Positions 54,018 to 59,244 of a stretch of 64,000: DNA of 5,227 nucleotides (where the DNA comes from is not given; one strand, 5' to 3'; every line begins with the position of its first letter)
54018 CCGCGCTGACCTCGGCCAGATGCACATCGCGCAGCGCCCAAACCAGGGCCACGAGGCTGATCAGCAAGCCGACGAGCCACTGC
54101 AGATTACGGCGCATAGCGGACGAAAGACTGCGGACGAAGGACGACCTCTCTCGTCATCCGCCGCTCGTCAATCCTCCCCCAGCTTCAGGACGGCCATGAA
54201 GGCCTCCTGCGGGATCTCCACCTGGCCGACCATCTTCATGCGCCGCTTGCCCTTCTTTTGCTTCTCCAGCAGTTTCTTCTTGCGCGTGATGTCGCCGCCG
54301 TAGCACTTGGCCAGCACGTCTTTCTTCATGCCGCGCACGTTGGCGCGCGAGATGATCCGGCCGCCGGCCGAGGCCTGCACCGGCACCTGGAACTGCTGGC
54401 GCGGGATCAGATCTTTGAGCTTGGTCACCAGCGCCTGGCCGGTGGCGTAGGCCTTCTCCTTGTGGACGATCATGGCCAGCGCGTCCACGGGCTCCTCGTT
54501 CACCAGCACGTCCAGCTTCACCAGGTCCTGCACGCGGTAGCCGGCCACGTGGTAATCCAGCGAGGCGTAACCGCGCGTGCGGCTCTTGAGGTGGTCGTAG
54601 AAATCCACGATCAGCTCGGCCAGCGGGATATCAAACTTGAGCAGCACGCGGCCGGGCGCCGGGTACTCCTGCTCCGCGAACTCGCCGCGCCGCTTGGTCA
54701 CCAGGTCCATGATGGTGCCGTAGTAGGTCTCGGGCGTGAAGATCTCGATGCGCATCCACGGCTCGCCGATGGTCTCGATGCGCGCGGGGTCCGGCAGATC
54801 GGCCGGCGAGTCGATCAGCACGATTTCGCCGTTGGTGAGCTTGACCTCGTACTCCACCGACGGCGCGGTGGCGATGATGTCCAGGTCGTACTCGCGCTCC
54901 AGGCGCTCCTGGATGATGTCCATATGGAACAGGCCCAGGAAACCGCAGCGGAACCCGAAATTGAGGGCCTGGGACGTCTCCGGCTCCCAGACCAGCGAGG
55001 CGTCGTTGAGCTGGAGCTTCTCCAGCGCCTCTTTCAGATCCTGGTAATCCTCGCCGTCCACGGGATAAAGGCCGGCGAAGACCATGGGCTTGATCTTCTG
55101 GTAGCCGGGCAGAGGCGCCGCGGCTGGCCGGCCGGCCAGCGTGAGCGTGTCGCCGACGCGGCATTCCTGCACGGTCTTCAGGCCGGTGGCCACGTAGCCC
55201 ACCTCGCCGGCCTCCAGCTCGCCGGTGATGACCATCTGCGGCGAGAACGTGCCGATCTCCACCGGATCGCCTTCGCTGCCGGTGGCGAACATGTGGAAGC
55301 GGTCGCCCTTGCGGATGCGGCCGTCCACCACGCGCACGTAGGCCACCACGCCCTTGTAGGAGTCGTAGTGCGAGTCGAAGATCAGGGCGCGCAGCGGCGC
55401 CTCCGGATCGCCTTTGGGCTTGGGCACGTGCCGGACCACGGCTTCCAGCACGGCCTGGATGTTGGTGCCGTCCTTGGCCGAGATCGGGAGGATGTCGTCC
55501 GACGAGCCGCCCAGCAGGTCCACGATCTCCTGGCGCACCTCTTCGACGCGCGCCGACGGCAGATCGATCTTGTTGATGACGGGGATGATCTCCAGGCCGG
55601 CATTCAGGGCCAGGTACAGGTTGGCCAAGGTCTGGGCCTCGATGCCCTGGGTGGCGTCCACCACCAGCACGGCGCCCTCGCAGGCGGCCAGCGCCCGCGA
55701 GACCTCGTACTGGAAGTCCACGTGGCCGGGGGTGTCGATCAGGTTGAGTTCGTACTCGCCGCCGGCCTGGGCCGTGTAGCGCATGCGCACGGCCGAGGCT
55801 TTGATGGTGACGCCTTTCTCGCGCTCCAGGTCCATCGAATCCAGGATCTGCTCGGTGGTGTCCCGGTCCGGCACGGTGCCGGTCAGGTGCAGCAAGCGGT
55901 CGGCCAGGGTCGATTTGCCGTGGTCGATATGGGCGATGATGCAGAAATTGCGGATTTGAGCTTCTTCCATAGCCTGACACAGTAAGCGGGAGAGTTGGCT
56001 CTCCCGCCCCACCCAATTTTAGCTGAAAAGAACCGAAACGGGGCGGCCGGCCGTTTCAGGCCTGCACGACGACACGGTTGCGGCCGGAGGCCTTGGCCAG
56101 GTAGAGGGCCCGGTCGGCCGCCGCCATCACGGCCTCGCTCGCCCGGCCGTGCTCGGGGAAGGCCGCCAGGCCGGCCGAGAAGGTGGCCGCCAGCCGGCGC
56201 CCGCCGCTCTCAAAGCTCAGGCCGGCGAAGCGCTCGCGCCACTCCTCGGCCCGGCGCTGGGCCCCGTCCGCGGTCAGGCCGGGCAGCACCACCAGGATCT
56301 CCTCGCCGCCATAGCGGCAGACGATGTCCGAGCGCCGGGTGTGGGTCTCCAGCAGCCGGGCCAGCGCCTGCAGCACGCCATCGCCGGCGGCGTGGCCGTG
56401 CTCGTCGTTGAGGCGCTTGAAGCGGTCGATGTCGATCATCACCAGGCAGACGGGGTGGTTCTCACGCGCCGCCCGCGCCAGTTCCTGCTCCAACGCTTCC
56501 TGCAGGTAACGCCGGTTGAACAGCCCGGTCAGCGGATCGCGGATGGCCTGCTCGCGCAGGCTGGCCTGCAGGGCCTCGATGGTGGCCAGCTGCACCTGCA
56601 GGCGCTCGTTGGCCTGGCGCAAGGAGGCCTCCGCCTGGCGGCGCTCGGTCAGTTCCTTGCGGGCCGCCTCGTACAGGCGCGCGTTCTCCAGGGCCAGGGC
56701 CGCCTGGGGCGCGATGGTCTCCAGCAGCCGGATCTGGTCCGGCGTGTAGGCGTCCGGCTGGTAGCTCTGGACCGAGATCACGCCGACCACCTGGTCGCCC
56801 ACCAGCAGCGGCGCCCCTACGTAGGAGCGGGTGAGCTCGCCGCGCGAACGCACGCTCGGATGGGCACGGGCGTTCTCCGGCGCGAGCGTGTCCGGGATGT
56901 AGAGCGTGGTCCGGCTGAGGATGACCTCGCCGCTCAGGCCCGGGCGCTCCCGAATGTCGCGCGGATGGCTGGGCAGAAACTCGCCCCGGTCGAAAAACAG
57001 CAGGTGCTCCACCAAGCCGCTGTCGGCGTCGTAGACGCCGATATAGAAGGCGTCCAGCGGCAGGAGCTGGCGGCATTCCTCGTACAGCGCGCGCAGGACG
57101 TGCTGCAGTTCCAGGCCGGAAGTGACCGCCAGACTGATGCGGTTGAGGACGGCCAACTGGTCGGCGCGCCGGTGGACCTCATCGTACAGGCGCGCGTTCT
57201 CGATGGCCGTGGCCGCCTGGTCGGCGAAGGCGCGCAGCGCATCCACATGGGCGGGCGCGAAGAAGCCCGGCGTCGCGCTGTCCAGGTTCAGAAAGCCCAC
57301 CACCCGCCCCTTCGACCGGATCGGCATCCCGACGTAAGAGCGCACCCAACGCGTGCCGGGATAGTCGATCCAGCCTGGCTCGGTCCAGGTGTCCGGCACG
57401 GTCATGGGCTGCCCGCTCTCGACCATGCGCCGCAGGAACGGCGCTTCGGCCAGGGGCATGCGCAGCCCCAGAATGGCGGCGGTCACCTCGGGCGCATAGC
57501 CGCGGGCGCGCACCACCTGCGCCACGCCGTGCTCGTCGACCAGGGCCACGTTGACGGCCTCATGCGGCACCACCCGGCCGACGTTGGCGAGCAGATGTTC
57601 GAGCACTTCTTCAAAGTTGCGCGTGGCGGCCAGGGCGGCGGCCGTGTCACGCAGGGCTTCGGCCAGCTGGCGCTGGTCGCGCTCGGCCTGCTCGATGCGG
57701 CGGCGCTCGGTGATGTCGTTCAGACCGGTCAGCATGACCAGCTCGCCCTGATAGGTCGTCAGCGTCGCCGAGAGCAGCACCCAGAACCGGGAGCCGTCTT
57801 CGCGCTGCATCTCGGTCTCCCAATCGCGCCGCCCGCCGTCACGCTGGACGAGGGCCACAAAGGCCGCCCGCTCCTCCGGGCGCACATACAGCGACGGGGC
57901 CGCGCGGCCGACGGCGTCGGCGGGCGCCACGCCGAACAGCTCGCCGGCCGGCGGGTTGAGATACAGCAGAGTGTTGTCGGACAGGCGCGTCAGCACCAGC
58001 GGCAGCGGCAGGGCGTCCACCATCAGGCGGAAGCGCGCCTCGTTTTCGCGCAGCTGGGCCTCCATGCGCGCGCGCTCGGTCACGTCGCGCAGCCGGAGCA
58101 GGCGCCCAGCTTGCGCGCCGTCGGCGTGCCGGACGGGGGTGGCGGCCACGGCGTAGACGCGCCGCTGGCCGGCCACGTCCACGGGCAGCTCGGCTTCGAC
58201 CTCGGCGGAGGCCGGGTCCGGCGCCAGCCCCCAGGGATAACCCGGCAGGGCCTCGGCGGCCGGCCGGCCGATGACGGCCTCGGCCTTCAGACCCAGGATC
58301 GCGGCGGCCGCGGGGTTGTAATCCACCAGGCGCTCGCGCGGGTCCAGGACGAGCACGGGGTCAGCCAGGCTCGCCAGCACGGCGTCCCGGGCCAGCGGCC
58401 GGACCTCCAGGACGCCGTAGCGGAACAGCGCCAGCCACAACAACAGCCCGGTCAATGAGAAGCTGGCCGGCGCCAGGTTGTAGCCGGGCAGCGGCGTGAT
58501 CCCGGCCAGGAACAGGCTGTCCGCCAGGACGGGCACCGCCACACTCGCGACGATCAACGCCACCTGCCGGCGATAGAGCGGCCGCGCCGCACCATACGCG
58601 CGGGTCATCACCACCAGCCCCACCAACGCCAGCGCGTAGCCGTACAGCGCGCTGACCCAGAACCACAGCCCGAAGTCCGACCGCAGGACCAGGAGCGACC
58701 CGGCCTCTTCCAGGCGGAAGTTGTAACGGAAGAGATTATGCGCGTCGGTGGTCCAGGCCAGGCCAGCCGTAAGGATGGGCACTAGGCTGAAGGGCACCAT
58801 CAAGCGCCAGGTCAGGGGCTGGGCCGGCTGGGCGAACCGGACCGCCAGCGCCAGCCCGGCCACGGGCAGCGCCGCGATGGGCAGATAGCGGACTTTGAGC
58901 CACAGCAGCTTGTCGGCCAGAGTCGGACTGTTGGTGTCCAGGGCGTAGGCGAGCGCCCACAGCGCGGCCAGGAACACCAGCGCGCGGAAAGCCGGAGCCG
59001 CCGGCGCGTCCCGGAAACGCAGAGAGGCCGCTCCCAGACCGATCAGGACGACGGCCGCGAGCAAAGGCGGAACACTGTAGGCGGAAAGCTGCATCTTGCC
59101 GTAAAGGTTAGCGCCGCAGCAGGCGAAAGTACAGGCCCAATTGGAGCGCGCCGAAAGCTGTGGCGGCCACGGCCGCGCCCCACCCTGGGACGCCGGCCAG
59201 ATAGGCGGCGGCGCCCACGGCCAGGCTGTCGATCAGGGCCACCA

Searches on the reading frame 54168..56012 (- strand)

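Call 6: search_protein_families(library=pfam, proteins=[window:54168-56012:-], max_evalue=0.001)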
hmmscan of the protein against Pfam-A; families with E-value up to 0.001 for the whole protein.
window:54168-56012:- (614 aa): 8 families
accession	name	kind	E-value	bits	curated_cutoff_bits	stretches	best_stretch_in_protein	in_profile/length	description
PF00009.33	GTP_EFTU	-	5.6e-57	192.8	26.5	1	19-198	2-188/188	Elongation factor Tu GTP binding domain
PF06421.17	LepA_C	-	4.9e-48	162.1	29.7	1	504-610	1-107/107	GTP-binding protein LepA C-terminus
PF00679.30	EFG_C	-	5.1e-21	74.9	27.9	1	416-501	3-87/89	Elongation factor G C-terminus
PF03144.31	GTP_EFTU_D2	-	2.6e-10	41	30.3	1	221-291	1-73/73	Elongation factor Tu domain 2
PF14492.12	EFG_III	-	3.4e-06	27.5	27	1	308-380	3-72/75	Elongation Factor G, domain III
PF22042.2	EF-G_D2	-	2.1e-05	25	27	1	206-241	1-36/84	Elongation factor G domain 2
PF01926.29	MMR_HSR1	-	0.0001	22.8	21.9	1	30-148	9-113/113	50S ribosome-binding GTPase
PF00071.28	Ras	-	0.00098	19.2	21.6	0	68-196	30-160/162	Ras family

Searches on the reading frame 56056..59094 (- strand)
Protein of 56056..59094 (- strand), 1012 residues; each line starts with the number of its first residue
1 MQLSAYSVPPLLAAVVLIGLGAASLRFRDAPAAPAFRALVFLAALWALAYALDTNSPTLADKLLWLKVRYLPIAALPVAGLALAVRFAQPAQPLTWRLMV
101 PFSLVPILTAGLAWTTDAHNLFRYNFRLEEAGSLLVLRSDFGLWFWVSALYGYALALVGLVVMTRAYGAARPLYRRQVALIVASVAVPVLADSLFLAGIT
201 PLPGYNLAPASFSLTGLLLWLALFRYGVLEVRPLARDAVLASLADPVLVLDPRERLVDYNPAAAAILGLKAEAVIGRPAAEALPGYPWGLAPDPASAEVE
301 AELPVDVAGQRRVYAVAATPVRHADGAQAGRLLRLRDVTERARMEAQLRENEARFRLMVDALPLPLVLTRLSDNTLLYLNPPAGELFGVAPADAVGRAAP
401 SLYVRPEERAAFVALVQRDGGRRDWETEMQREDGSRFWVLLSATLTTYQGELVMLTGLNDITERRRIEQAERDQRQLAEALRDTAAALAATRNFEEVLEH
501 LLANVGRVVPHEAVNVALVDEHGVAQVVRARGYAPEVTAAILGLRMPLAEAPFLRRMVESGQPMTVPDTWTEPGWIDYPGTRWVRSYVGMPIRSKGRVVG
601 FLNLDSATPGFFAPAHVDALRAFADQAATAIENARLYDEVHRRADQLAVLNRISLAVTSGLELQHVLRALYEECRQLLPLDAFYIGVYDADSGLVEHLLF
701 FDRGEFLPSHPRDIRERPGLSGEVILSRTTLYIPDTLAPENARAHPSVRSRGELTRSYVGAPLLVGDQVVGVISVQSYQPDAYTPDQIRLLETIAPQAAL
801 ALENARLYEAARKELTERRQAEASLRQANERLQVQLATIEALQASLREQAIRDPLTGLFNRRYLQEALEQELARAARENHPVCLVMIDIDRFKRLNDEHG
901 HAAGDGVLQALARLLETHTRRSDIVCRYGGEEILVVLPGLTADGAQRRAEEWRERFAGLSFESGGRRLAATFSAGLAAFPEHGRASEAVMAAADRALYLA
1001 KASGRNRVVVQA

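Call 6: search_protein_families(library=pfam, proteins=[window:56056-59094:-], max_evalue=0.001)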
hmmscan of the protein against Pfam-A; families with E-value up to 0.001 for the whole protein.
window:56056-59094:- (1012 aa): 9 families
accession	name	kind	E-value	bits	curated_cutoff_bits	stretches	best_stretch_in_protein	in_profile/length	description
PF16927.11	HisKA_7TM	-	1.7e-49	169.1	28.6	1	11-233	3-224/224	N-terminal 7TM region of histidine kinase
PF00990.26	GGDEF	-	2e-47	161.4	23.8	1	850-1007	1-161/161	Diguanylate cyclase, GGDEF domain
PF13185.12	GAF_2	-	2.6e-36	125.2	28.6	2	662-803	3-136/136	GAF domain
PF01590.32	GAF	-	1e-30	107.4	22.4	2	662-802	1-133/133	GAF domain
PF13492.12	GAF_3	-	3.8e-25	89.2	27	2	494-633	2-129/129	GAF domain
PF00989.32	PAS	-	2.5e-17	63.3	22.6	2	354-453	2-103/113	PAS fold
PF13426.13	PAS_9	-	2e-15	57.4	27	1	370-463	7-103/103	PAS domain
PF08448.16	PAS_4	-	5e-14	52.9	23.1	1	241-343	2-110/110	PAS fold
PF13188.13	PAS_8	-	1.3e-11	44.4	21.8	1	238-287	5-51/65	PAS domain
